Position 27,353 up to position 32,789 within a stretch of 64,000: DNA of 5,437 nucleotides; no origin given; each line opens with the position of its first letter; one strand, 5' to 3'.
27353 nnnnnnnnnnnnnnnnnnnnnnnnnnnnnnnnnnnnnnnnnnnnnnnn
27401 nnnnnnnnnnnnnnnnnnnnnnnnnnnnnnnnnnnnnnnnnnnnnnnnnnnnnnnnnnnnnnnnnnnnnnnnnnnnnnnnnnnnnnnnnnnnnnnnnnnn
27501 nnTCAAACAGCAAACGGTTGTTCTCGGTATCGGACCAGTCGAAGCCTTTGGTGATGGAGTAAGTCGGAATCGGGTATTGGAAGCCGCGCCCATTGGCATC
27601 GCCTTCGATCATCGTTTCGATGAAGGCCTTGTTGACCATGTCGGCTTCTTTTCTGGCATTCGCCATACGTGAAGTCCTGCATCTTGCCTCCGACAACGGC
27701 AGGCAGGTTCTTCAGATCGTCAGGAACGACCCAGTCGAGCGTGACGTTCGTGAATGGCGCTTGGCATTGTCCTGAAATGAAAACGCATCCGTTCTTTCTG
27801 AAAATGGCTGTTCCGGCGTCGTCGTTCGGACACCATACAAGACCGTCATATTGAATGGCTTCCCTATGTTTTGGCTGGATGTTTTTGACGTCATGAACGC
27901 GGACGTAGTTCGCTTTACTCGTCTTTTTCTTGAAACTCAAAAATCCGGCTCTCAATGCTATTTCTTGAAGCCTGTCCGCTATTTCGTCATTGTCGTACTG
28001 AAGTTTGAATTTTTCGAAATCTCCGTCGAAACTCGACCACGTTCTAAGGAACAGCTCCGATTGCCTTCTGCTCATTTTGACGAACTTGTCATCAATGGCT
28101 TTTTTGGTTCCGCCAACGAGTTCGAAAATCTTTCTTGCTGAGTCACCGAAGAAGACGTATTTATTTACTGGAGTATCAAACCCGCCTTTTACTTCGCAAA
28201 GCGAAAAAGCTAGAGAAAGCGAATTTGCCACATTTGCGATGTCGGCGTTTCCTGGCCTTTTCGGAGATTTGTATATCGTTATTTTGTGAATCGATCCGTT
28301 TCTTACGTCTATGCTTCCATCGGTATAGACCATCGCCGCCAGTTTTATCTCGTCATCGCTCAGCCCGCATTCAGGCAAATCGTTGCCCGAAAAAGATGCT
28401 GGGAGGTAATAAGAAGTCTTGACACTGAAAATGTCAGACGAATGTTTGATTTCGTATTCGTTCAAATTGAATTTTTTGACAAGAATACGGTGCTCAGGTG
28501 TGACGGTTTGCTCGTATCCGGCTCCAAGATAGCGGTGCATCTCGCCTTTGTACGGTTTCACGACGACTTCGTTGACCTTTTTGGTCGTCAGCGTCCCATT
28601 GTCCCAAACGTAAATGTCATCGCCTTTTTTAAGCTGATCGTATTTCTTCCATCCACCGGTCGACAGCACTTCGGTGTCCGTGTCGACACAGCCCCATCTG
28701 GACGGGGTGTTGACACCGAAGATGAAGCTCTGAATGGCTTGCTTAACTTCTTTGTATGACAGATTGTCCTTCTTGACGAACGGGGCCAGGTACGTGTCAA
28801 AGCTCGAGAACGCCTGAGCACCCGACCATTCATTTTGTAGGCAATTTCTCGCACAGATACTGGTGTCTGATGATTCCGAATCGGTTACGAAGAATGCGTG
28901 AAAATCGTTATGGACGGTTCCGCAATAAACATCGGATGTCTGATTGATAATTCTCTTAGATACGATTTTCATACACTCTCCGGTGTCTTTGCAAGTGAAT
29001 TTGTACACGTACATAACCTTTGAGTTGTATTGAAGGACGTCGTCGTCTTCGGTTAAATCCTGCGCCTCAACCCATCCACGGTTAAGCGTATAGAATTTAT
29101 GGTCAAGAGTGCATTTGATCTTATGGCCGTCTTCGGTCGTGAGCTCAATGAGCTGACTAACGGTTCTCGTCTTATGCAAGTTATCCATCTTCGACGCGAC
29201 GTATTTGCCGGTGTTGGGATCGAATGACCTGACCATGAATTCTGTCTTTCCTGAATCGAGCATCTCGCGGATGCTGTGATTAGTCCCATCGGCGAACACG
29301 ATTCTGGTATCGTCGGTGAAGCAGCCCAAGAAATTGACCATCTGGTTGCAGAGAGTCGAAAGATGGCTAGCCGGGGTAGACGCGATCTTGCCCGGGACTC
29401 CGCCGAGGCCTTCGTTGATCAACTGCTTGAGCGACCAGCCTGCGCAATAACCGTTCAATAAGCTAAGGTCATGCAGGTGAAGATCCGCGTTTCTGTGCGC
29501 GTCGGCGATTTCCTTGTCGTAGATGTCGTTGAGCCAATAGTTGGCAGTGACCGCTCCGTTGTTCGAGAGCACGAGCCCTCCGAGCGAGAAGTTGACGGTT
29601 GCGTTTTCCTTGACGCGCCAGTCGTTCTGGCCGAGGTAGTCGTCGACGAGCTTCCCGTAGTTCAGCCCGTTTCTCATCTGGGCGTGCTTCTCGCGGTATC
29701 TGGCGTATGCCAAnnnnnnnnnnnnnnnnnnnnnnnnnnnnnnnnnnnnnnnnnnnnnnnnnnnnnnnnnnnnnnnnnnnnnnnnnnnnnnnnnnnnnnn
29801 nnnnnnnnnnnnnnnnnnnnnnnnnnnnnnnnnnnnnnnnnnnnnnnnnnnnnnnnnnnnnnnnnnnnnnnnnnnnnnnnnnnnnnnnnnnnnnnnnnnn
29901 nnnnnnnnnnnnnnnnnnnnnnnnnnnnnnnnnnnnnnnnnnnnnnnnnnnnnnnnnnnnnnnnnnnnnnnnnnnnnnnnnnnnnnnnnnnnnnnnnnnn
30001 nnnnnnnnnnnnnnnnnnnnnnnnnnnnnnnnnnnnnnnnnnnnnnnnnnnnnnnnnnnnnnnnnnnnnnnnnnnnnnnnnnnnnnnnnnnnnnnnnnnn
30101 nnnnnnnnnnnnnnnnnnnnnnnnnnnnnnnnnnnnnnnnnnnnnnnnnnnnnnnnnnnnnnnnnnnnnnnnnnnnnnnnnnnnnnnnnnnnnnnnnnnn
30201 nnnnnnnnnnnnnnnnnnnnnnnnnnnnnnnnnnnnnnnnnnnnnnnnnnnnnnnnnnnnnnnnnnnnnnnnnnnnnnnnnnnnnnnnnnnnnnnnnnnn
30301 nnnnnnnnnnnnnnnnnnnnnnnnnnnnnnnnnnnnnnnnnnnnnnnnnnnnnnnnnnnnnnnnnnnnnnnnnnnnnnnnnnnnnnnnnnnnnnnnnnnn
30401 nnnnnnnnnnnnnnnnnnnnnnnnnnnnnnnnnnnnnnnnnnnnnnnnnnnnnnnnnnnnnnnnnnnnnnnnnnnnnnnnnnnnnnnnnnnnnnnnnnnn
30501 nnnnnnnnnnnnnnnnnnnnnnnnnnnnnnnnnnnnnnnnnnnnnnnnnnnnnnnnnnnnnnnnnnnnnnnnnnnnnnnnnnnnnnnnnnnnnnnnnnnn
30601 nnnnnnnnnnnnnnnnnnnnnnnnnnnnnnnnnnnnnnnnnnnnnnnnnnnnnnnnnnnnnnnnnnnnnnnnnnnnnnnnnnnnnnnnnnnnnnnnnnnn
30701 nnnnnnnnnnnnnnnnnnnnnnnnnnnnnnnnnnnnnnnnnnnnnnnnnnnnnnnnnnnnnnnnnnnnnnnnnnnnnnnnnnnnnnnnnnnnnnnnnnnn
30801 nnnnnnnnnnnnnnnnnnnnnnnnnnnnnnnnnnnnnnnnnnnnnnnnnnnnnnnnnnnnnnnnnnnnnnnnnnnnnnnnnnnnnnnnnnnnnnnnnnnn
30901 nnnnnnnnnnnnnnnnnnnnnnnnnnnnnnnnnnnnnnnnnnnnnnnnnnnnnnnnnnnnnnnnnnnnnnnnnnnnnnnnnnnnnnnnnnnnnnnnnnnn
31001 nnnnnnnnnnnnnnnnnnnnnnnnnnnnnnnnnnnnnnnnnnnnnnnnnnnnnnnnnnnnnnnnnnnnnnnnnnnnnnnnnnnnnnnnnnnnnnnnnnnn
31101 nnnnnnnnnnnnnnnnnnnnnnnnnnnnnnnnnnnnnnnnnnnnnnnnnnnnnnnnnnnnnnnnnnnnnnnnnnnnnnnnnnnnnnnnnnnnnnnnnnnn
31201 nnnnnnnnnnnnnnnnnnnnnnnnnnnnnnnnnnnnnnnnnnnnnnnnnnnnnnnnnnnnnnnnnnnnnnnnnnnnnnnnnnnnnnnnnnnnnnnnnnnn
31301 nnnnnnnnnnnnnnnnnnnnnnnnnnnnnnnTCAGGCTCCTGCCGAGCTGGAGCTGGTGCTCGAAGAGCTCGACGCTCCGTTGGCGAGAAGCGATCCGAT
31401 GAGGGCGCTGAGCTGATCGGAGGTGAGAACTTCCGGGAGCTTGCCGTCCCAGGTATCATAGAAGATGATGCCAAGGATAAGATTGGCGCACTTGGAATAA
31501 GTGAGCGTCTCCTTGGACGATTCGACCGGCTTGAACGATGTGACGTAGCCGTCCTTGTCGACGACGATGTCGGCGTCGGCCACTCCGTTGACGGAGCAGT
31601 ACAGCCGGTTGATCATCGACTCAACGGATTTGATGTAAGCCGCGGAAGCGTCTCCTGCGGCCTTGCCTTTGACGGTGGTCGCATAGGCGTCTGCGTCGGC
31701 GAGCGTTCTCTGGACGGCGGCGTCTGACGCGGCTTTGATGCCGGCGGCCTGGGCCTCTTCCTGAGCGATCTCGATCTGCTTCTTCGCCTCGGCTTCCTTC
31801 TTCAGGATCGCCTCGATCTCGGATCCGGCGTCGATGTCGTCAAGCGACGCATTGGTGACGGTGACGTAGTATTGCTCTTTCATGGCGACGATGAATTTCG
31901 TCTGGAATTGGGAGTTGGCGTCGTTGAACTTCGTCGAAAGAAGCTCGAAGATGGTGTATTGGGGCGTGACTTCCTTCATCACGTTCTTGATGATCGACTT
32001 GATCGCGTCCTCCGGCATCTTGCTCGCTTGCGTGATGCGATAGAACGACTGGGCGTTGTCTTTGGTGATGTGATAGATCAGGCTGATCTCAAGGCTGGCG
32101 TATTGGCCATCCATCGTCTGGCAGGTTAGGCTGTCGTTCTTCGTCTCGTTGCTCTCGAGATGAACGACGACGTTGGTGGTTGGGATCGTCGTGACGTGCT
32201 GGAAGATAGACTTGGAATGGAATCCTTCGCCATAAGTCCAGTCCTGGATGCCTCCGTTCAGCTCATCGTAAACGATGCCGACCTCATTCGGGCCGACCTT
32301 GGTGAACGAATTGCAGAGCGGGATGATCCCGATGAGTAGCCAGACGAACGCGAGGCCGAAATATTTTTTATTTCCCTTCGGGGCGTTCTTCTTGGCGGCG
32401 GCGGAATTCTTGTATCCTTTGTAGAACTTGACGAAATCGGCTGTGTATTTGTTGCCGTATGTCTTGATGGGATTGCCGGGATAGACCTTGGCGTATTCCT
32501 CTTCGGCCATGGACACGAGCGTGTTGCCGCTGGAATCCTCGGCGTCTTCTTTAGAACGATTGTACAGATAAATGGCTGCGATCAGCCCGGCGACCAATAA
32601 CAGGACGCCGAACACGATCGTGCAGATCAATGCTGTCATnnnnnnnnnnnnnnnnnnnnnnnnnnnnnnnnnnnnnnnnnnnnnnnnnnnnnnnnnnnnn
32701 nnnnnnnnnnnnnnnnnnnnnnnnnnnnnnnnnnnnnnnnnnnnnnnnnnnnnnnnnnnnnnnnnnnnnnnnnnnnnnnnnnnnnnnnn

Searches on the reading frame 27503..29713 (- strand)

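Call 7: search_protein_families(library=phrogs, proteins=[window:27503-29713:-], max_evalue=0.001)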
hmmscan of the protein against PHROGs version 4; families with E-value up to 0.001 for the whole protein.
window:27503-29713:- (736 aa): 5 families
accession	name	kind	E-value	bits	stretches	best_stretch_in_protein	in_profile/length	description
phrog_16259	-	DNA, RNA and nucleotide metabolism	7.4e-10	39.6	1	156-228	252-328/330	DNA helicase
phrog_487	-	moron, auxiliary metabolic gene and host takeover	8.8e-09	35.1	1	2-127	87-216/718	NrdD-like anaerobic ribonucleotide reductase large subunit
phrog_85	-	DNA, RNA and nucleotide metabolism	3.9e-05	23.3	1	339-414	86-162/866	thymidylate synthase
phrog_32482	-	other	0.00014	21.6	0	340-465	74-206/589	PhoH-like phosphate starvation-inducible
phrog_13169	-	DNA, RNA and nucleotide metabolism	0.00022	21.2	1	187-229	421-463/463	DNA polymerase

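Call 12: search_protein_families(library=pfam, proteins=[window:27503-29713:-], max_evalue=0.001)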
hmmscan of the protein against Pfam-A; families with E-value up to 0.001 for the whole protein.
window:27503-29713:- (736 aa): 4 families
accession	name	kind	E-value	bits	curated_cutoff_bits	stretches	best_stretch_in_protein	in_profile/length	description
PF13597.11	NRDD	-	7.3e-40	137.6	26.2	2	36-131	1-97/562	Anaerobic ribonucleoside-triphosphate reductase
PF14890.11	Intein_splicing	-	3.4e-15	56.6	35.8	1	138-269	1-142/155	Intein splicing domain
PF01079.26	Hint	-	5.8e-05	23.2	29.7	0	126-210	8-89/213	Hint module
PF07591.16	PT-HINT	-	6.7e-05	23.6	27.7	0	181-283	39-129/137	Pretoxin HINT domain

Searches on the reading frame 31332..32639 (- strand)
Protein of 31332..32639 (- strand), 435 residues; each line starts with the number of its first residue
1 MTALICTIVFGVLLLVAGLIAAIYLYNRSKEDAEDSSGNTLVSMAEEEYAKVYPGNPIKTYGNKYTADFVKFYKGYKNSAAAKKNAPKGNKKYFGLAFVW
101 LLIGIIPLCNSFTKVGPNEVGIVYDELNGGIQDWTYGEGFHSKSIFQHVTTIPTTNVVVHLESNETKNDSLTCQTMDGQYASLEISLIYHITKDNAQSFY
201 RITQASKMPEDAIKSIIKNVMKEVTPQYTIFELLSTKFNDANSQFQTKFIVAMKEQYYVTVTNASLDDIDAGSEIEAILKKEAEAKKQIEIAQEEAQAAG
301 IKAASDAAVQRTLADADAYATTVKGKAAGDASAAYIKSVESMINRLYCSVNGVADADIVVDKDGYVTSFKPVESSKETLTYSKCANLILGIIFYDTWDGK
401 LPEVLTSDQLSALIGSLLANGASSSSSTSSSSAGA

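Call 7: search_protein_families(library=phrogs, proteins=[window:31332-32639:-], max_evalue=0.001)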
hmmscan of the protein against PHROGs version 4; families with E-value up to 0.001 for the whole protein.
window:31332-32639:- (435 aa): 1 family
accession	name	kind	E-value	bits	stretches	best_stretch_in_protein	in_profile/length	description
phrog_200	-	other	2.1e-29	103.8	1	82-408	69-349/379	lipoprotein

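Call 12: search_protein_families(library=pfam, proteins=[window:31332-32639:-], max_evalue=0.001)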
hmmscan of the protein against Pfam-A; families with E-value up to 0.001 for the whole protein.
window:31332-32639:- (435 aa): 1 family
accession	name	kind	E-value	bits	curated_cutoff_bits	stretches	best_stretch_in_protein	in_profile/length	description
PF01145.31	Band_7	-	7.4e-23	81.9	23.6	1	114-298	2-174/176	SPFH domain / Band 7 family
